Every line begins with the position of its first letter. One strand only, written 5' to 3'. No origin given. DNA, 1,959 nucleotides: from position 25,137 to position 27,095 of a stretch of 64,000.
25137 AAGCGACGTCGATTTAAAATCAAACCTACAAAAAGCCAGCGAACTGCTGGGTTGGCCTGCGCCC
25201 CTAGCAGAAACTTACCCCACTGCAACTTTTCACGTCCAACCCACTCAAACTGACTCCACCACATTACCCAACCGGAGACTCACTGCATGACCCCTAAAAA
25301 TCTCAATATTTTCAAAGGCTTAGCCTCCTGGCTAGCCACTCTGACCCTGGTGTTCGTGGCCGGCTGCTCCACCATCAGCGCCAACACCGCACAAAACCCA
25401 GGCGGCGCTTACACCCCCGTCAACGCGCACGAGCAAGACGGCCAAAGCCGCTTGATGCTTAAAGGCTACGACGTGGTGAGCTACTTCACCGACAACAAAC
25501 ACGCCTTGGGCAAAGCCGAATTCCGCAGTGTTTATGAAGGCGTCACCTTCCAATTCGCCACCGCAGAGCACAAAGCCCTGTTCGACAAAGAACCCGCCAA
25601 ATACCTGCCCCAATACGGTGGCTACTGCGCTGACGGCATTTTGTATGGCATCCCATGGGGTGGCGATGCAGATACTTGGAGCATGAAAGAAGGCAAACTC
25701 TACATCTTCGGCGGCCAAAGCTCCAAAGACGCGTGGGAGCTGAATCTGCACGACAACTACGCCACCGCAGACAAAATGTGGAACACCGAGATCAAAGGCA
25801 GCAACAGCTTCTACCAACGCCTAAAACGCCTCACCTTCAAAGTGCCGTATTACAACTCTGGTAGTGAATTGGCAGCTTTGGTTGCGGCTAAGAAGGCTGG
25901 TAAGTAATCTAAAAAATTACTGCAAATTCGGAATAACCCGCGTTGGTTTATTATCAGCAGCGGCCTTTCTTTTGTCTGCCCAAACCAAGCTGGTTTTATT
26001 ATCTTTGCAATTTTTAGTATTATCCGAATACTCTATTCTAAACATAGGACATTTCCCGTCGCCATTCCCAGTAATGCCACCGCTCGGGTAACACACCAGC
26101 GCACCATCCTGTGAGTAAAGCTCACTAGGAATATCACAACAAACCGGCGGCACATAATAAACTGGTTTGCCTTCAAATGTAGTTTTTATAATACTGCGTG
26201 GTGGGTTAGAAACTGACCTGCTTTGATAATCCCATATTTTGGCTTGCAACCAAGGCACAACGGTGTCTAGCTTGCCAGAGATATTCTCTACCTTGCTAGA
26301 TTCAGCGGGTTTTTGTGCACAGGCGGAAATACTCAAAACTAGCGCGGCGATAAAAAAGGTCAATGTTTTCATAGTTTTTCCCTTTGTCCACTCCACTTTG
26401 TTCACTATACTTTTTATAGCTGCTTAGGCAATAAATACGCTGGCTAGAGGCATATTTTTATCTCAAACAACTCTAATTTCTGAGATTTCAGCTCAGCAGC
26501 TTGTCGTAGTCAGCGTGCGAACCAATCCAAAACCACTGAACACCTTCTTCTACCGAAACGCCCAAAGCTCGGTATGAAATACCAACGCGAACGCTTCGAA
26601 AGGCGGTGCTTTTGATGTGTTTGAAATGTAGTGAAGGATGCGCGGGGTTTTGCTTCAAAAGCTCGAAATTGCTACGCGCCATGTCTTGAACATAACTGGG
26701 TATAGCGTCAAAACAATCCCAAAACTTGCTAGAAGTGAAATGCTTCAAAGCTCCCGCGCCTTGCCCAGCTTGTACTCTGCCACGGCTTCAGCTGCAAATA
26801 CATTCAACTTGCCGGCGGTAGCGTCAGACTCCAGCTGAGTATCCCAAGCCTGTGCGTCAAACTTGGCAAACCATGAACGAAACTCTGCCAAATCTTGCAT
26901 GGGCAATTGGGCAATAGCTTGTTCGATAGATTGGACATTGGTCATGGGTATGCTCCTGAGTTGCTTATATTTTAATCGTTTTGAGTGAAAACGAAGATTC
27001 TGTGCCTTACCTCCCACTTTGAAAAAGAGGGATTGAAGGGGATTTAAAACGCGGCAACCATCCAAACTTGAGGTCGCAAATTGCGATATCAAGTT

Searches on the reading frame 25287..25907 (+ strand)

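Call 7: search_protein_families(library=pfam, proteins=[window:25287-25907:+], max_evalue=1)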
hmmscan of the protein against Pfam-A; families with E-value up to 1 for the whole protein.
window:25287-25907:+ (206 aa): 4 families
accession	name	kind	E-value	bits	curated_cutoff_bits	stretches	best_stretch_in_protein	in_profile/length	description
PF04945.19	YHS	-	3.2e-08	33.9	30.3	1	64-110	1-47/47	YHS domain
PF17451.8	Glyco_hyd_101C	-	0.044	14.6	25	1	87-153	30-99/119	Glycosyl hydrolase 101 beta sandwich domain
PF13418.12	Kelch_4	-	0.089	13.2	21.6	1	135-153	12-35/49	Galactose oxidase, central domain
PF16179.11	RHD_dimer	-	0.26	11.7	28.3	1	137-191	17-70/103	Rel homology dimerisation domain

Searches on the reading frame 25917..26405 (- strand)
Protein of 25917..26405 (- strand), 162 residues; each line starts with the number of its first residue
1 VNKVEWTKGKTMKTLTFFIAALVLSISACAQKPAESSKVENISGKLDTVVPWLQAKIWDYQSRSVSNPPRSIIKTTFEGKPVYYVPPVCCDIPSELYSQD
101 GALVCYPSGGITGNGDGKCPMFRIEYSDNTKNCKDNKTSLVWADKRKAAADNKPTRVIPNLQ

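Call 7: search_protein_families(library=pfam, proteins=[window:25917-26405:-], max_evalue=1)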
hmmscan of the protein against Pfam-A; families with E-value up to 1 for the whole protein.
window:25917-26405:- (162 aa): 1 family
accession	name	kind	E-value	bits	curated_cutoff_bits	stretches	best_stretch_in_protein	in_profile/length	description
PF22311.1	DUF6970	-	4.6e-23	81.3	27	1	60-125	3-68/78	Domain of unknown function (DUF6970)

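Call 8: search_protein_families(library=padloc, proteins=[window:25917-26405:-], max_evalue=1)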
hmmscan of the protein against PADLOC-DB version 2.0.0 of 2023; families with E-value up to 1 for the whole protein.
window:25917-26405:- (162 aa): 0 families

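Call 9: search_protein_families(library=ncbifam, proteins=[window:25917-26405:-], max_evalue=1)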
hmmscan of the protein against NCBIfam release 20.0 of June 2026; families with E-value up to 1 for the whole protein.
window:25917-26405:- (162 aa): 4 families
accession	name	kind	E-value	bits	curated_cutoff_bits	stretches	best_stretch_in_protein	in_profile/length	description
NF008710.0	PRK11713.7-5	equivalog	0.045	13.2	486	1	26-96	85-151/235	16S rRNA (uracil(1498)-N(3))-methyltransferase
NF050142.1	PG1828_fam_lipo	equivalog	0.084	13.6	50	1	12-39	1-30/59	PG1828 family lipoprotein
NF033141.0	blaZ_gen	exception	0.15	11.2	500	1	12-50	1-38/281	BlaZ-like penicillin-hydrolyzing class A beta-lactamase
TIGR03325.1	BphB_TodD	equivalog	0.23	10.6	459.85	1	38-78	72-109/263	cis-2,3-dihydrobiphenyl-2,3-diol dehydrogenase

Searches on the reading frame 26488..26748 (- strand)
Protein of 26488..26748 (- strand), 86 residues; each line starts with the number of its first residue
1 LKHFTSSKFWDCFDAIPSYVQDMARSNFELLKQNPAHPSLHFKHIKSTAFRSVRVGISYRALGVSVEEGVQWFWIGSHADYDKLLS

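Call 7: search_protein_families(library=pfam, proteins=[window:26488-26748:-], max_evalue=1)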
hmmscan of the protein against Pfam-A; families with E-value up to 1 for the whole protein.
window:26488-26748:- (86 aa): 1 family
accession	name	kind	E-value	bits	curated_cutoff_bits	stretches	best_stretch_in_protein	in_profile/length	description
PF24732.2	ParE_like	-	8.6e-09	35.7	24.4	1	19-83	2-67/67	ParE-like toxin domain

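Call 8: search_protein_families(library=padloc, proteins=[window:26488-26748:-], max_evalue=1)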
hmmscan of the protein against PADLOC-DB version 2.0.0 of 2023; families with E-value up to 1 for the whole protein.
window:26488-26748:- (86 aa): 1 family
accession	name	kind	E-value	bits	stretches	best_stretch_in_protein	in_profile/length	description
PDLC03349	MTase_II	-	0.0067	13.5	1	4-43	83-123/374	Type II methyltransferase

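Call 9: search_protein_families(library=ncbifam, proteins=[window:26488-26748:-], max_evalue=1)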
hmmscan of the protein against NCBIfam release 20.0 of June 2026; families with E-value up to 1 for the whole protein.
window:26488-26748:- (86 aa): 0 families

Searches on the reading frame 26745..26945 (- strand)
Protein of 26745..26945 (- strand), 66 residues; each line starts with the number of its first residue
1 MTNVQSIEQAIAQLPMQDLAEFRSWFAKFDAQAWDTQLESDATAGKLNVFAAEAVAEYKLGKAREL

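Call 7: search_protein_families(library=pfam, proteins=[window:26745-26945:-], max_evalue=1)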
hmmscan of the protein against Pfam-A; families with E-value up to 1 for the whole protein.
window:26745-26945:- (66 aa): 0 families

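Call 8: search_protein_families(library=padloc, proteins=[window:26745-26945:-], max_evalue=1)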
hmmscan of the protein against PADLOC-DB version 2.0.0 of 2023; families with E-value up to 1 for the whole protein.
window:26745-26945:- (66 aa): 0 families

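Call 9: search_protein_families(library=ncbifam, proteins=[window:26745-26945:-], max_evalue=1)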
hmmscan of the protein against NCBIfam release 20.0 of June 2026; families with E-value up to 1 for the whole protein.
window:26745-26945:- (66 aa): 0 families

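Call 36: find_encoding_contigs(protein=window:26745-26945:-, flank=10000, max_places=10)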
Protein window:26745-26945:- (66 aa): 17 contigs read that carry it; 10 places shown.
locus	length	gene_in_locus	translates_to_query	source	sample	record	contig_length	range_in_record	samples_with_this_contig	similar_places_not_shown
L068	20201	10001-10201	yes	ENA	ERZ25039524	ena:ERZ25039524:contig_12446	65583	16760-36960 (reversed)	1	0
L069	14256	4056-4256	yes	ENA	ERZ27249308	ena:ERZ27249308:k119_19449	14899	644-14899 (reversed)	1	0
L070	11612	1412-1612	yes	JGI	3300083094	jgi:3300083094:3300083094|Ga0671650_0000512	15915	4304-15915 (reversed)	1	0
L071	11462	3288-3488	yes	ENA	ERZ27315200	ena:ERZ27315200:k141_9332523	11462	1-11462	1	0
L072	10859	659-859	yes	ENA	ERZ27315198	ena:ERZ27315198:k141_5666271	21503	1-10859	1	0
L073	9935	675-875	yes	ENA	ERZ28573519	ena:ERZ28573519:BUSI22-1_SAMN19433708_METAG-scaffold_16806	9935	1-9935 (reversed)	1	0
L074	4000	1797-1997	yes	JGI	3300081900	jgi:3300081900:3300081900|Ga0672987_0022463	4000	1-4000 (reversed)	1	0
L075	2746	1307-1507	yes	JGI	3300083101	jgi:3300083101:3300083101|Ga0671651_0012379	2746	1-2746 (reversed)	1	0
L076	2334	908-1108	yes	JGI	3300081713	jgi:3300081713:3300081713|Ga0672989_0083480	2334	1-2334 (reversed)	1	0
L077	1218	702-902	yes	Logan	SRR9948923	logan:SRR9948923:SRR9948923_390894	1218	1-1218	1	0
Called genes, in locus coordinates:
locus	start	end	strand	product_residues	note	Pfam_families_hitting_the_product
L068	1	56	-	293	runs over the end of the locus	PF05209:MinC_N, PF03775:MinC_C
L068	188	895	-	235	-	PF07992:Pyr_redox_2, PF13738:Pyr_redox_3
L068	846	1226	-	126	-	PF01494:FAD_binding_3 (weak)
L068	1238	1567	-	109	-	PF12797:Fer4_2 (faint), PF12837:Fer4_6 (faint), PF13237:Fer4_10 (faint), PF12838:Fer4_7 (weak), PF13187:Fer4_9 (faint), PF13484:Fer4_16 (faint), PF00037:Fer4 (weak), PF11953:DUF3470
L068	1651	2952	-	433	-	PF00009:GTP_EFTU, PF22594:GTP-eEF1A_C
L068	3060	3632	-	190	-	PF01507:PAPS_reduct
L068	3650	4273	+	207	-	-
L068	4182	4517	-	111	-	PF01507:PAPS_reduct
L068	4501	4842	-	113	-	PF01507:PAPS_reduct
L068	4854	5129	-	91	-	PF06073:DUF934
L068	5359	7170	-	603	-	PF01077:NIR_SIR, PF03460:NIR_SIR_ferr, PF01077:NIR_SIR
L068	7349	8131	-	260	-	PF01925:TauE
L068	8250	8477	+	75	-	-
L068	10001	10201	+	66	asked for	-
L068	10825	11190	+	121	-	PF10543:ORF6N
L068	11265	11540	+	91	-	-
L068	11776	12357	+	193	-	PF07298:NnrU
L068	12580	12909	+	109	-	PF05973:Gp49 (weak)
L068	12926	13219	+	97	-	PF21716:dnstrm_HI1420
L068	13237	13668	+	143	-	PF22311:DUF6970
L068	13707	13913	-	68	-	-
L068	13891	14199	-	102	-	-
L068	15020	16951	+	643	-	PF12698:ABC2_membrane_3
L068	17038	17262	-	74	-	-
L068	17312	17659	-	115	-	-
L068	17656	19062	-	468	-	-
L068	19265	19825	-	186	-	PF11249:DUF3047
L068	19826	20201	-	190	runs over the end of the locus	PF04784:DUF547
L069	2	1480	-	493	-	?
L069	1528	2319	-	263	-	PF01925:TauE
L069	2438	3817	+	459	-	PF13576:Pentapeptide_3 (weak)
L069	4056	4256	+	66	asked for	-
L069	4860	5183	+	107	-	PF21716:dnstrm_HI1420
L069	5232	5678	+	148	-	PF22311:DUF6970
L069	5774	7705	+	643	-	PF12698:ABC2_membrane_3 (weak)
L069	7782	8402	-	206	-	-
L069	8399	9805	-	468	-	-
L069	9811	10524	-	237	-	PF11249:DUF3047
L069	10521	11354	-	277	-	PF04784:DUF547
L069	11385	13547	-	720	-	PF09335:VTT_dom, PF01134:GIDA (faint), PF07992:Pyr_redox_2, PF13738:Pyr_redox_3 (weak), PF00070:Pyr_redox, PF02852:Pyr_redox_dim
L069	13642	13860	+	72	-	PF07311:Dodecin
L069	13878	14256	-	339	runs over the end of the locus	?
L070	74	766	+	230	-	-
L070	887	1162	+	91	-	-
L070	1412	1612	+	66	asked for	-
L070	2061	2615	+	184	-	PF10543:ORF6N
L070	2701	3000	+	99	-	PF05973:Gp49 (faint)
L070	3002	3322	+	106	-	PF21716:dnstrm_HI1420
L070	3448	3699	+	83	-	-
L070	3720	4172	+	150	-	-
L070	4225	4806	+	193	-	PF07298:NnrU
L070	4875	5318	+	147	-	PF22311:DUF6970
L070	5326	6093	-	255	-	PF11249:DUF3047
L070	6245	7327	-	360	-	PF07992:Pyr_redox_2 (faint), PF01266:DAO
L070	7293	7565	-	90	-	PF04362:Iron_traffic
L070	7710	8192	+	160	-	PF02600:DsbB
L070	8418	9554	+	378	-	PF20465:MmeI_hel (faint)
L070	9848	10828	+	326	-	PF00532:Peripla_BP_1, PF13407:Peripla_BP_4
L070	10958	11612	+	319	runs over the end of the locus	PF02653:BPD_transp_2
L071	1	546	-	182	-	?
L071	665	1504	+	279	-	PF11185:DUF2971 (weak)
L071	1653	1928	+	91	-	-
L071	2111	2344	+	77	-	-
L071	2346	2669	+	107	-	PF21716:dnstrm_HI1420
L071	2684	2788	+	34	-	-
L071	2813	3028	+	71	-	-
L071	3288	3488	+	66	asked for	-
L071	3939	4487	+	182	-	PF10543:ORF6N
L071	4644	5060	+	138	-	-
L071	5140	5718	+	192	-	PF07298:NnrU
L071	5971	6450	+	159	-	-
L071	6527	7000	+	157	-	PF22311:DUF6970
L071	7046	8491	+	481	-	PF11376:DUF3179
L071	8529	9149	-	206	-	PF04945:YHS (faint)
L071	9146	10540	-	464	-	-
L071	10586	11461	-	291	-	?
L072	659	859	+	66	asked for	-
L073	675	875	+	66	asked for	-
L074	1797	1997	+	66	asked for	-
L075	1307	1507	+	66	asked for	-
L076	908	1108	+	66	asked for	-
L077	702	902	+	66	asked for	-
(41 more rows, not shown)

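Call 81: search_protein_families(library=padloc, proteins=[L069:2438-3817:+, L071:665-1504:+, L070:74-766:+, L068:8250-8477:+, L071:3939-4487:+, L071:4644-5060:+, L071:5971-6450:+, L070:3720-4172:+, L070:2701-3000:+, L070:887-1162:+], max_evalue=0.01)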
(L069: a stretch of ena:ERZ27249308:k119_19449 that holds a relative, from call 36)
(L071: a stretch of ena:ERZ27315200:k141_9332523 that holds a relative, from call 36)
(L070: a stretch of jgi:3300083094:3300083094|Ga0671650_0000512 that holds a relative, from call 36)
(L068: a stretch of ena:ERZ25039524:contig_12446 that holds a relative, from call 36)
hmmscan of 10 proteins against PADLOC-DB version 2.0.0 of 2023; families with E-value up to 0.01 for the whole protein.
L069:2438-3817:+ (459 aa): 0 families

L071:665-1504:+ (279 aa): 4 families
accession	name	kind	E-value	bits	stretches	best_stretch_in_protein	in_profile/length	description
PDLC04990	PDC-S31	-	2.7e-53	179.4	1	15-264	5-257/259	-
PDLC04994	PDC-S31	-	1.2e-36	124.5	1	1-263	1-270/273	-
PDLC04991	PDC-S31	-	7.5e-26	89.1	1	105-263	52-202/208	-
PDLC04992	PDC-S31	-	5.3e-10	37.4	1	103-246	38-199/220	-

L070:74-766:+ (230 aa): 0 families

L068:8250-8477:+ (75 aa): 0 families

L071:3939-4487:+ (182 aa): 3 families
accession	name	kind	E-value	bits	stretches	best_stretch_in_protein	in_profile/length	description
PDLC04856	PDC-S05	-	2.9e-52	175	1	13-167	8-167/177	-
PDLC04869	PDC-S05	-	3.6e-52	175.5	1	9-161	9-167/306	-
PDLC04849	PDC-S05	-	2.8e-35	119.7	1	17-143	10-137/183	-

L071:4644-5060:+ (138 aa): 0 families

L071:5971-6450:+ (159 aa): 0 families

L070:3720-4172:+ (150 aa): 0 families

L070:2701-3000:+ (99 aa): 1 family
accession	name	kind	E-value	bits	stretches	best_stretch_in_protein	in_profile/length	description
PDLC03897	NsnC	-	0.0027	15.5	1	48-96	243-293/298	-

L070:887-1162:+ (91 aa): 0 families
